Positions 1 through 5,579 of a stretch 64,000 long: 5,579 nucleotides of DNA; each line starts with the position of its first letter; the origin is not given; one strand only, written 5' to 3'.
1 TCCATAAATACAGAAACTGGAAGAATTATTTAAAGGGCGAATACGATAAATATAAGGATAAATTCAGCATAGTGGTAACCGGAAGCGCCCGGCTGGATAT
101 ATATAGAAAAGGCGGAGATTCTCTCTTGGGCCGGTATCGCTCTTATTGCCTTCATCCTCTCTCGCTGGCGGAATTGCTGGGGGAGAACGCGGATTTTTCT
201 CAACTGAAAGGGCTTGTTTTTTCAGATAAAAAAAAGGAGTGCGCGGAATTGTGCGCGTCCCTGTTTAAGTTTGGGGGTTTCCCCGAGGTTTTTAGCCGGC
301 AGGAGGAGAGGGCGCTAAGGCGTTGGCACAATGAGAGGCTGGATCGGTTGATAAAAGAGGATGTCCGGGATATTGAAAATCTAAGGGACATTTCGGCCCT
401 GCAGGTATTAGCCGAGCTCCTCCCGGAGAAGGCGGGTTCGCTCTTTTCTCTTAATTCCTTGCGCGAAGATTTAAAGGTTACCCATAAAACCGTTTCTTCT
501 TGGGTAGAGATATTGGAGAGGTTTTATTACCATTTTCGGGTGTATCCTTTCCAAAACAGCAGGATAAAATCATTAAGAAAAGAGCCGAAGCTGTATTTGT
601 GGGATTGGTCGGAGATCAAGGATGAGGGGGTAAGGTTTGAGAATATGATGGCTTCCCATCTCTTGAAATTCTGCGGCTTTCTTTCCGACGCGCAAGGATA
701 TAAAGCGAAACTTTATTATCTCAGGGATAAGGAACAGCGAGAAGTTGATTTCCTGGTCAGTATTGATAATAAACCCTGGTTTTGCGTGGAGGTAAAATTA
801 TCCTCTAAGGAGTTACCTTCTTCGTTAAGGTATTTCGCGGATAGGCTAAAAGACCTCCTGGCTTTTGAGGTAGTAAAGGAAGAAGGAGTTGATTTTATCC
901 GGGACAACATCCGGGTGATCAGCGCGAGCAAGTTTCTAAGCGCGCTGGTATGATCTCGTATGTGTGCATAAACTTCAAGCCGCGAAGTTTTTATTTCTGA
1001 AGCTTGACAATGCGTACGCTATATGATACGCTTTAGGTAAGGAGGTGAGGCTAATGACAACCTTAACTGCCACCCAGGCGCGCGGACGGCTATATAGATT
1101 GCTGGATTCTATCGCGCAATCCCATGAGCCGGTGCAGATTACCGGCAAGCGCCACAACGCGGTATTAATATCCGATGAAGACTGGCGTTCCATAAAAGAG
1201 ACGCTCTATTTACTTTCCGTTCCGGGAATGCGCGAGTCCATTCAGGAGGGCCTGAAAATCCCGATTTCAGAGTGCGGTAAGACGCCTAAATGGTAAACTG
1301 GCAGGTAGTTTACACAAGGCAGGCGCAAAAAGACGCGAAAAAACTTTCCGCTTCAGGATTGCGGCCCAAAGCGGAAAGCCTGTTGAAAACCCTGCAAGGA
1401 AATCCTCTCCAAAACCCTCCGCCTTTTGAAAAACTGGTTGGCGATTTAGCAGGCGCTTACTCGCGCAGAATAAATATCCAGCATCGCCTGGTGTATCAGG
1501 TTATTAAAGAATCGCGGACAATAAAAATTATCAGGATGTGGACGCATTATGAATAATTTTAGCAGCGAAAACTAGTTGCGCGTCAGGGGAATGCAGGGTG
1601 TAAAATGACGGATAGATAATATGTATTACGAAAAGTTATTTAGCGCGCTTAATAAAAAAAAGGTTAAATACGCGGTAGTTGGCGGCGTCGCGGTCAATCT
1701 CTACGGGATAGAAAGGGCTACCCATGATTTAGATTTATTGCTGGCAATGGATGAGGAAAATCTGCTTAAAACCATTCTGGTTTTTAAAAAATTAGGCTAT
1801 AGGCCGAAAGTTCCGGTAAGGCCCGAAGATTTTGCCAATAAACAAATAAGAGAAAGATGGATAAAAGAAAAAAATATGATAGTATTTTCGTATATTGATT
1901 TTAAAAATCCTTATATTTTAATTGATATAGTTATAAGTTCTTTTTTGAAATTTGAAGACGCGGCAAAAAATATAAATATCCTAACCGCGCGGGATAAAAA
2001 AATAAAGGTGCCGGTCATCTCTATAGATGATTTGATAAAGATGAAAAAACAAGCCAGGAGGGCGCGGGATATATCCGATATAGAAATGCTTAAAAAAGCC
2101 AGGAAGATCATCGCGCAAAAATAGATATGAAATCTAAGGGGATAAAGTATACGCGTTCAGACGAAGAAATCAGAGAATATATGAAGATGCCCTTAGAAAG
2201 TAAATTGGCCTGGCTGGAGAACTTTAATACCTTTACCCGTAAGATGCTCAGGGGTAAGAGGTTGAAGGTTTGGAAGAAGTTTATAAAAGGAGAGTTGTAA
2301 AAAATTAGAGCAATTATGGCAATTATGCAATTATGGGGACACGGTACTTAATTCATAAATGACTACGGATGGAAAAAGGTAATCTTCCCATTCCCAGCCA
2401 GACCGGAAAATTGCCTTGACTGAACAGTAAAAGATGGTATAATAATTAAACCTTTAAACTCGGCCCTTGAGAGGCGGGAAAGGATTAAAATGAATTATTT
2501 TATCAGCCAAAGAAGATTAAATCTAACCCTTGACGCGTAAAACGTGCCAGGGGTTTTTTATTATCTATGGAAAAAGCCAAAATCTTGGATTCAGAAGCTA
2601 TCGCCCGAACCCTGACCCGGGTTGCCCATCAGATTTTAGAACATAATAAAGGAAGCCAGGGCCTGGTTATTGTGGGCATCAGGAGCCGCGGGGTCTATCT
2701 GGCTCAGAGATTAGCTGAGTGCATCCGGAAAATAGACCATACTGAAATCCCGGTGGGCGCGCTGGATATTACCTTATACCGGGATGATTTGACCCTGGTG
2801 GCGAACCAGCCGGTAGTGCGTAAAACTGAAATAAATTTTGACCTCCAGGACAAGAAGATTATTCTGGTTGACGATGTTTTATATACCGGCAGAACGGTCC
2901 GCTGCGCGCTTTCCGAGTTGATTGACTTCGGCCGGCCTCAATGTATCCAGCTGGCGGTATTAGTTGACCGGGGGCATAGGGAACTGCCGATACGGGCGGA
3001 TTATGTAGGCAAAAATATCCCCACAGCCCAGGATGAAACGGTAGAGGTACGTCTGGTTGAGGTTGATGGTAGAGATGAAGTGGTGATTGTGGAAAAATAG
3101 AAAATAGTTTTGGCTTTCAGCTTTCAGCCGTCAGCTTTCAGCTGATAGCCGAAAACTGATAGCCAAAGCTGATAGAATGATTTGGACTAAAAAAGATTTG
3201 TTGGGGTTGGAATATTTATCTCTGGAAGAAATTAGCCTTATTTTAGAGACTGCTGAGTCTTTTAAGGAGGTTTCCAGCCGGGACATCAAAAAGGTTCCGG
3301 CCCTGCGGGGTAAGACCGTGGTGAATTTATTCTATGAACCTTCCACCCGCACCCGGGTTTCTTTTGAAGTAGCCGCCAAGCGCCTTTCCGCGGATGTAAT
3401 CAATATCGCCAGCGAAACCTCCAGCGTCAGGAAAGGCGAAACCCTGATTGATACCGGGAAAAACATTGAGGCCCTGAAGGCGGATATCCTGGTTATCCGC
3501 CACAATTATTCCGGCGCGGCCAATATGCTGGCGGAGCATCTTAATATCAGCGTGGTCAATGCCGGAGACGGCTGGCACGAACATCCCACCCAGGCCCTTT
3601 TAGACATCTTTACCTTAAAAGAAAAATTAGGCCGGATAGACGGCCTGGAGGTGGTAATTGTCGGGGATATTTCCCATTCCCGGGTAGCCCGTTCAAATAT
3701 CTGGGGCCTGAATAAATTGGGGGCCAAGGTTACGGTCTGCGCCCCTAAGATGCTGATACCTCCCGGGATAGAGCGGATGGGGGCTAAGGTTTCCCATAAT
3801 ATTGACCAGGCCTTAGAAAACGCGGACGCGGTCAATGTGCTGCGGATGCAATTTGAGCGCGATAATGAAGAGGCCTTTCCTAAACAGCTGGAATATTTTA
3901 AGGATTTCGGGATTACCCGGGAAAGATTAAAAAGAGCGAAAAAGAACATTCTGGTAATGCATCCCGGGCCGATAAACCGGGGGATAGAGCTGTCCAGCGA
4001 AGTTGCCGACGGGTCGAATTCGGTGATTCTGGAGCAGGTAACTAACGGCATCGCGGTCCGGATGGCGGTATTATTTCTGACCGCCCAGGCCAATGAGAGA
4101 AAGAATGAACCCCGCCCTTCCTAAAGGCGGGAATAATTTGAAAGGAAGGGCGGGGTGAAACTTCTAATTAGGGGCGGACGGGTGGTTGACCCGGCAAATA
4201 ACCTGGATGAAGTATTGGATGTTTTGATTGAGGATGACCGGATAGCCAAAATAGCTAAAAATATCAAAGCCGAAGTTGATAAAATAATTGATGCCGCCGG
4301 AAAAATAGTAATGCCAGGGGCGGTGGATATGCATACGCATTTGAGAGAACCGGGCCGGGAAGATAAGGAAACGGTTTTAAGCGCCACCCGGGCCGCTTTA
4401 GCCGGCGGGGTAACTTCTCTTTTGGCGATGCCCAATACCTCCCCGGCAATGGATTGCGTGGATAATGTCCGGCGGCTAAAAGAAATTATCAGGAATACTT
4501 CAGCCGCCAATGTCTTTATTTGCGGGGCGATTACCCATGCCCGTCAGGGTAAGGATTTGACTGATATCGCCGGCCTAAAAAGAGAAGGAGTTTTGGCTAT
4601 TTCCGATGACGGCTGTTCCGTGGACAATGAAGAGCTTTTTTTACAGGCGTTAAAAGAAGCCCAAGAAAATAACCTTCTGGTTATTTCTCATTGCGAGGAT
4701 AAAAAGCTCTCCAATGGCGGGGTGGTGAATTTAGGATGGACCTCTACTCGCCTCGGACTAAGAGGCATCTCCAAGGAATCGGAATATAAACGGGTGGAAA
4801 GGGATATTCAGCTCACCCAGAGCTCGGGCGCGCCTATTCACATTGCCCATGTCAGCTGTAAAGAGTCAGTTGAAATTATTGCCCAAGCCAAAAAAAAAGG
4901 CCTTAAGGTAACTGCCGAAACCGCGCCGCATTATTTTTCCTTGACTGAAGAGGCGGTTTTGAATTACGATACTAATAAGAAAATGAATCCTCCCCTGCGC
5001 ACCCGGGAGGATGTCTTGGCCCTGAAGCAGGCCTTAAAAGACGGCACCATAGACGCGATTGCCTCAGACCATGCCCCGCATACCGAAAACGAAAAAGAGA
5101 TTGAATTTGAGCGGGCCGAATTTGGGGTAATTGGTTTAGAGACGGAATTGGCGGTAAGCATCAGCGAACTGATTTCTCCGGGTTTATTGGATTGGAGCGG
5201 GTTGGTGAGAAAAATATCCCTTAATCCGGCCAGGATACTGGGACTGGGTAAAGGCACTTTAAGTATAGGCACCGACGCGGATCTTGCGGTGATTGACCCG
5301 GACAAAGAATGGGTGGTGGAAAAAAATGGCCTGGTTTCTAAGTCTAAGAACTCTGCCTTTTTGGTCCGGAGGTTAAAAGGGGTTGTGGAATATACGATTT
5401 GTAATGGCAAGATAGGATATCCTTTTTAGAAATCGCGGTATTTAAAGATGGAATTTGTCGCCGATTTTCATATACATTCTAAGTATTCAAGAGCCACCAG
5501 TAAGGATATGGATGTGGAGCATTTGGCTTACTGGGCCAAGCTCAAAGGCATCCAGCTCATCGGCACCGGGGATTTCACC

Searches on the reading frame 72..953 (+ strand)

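Call 37: search_protein_families(library=pfam, proteins=[window:72-953:+], max_evalue=0.0001)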
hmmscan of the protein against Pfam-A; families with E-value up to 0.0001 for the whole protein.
window:72-953:+ (293 aa): 1 family
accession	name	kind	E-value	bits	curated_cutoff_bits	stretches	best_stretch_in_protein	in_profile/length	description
PF13635.12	DUF4143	-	6e-27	94.8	28.1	1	96-244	2-160/160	Domain of unknown function (DUF4143)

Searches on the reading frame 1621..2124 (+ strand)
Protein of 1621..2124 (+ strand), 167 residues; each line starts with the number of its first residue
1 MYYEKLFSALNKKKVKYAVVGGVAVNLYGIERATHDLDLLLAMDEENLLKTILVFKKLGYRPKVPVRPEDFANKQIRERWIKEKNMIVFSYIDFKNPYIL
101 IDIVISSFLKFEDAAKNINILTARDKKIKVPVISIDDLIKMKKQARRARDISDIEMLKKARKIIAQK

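Call 37: search_protein_families(library=pfam, proteins=[window:1621-2124:+], max_evalue=0.0001)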
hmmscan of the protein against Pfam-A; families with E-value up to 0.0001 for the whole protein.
window:1621-2124:+ (167 aa): 3 families
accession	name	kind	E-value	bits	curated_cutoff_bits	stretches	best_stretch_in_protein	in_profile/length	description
PF08843.17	AbiEii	-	3.3e-07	30.9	22.5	1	11-163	9-173/238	Nucleotidyl transferase AbiEii toxin, Type IV TA system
PF19502.5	DUF6036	-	7.7e-06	26.2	23.6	1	11-155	16-116/164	Nucleotidyltransferase of unknown function (DUF6036)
PF09970.15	DUF2204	-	2.2e-05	24.6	20.3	0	3-48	5-50/181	Nucleotidyl transferase of unknown function (DUF2204)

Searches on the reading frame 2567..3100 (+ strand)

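Call 37: search_protein_families(library=pfam, proteins=[window:2567-3100:+], max_evalue=0.0001)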
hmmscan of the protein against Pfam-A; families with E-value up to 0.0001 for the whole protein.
window:2567-3100:+ (177 aa): 2 families
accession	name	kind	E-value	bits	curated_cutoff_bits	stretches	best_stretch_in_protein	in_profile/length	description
PF00156.33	Pribosyltran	-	7.4e-25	87.5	26.3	1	5-160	4-152/158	Phosphoribosyl transferase domain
PF14681.12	UPRTase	-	6.9e-05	22.8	27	1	33-132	68-158/206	Uracil phosphoribosyltransferase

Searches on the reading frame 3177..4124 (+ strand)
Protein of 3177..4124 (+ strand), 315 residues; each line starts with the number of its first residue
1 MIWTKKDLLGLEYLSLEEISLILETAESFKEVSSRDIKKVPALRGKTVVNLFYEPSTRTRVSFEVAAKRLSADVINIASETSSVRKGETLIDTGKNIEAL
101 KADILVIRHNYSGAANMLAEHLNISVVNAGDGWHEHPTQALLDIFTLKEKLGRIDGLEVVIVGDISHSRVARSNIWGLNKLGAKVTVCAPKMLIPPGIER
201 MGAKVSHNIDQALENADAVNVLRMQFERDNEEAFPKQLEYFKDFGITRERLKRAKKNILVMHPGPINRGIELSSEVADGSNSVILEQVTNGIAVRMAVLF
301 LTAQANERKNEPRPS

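Call 37: search_protein_families(library=pfam, proteins=[window:3177-4124:+], max_evalue=0.0001)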
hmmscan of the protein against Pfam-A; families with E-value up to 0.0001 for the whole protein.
window:3177-4124:+ (315 aa): 2 families
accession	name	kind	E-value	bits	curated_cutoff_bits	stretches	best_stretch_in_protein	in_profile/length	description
PF02729.26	OTCace_N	-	1e-45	155.9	29.9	1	6-149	1-148/148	Aspartate/ornithine carbamoyltransferase, carbamoyl-P binding domain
PF00185.30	OTCace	-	1.9e-29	103.2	29.4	1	155-301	1-156/157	Aspartate/ornithine carbamoyltransferase, Asp/Orn binding domain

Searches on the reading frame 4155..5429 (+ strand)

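Call 37: search_protein_families(library=pfam, proteins=[window:4155-5429:+], max_evalue=0.0001)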
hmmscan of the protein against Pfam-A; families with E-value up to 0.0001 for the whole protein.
window:4155-5429:+ (424 aa): 3 families
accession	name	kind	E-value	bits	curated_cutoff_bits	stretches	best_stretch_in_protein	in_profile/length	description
PF01979.26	Amidohydro_1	-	8.5e-29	101.3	25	1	51-420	1-344/345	Amidohydrolase family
PF07969.17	Amidohydro_3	-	8.8e-15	55.6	29.7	2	345-420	407-470/472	Amidohydrolase family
PF12890.13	DHOase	-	8.1e-11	42.6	21.2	1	49-238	1-142/142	Dihydro-orotase-like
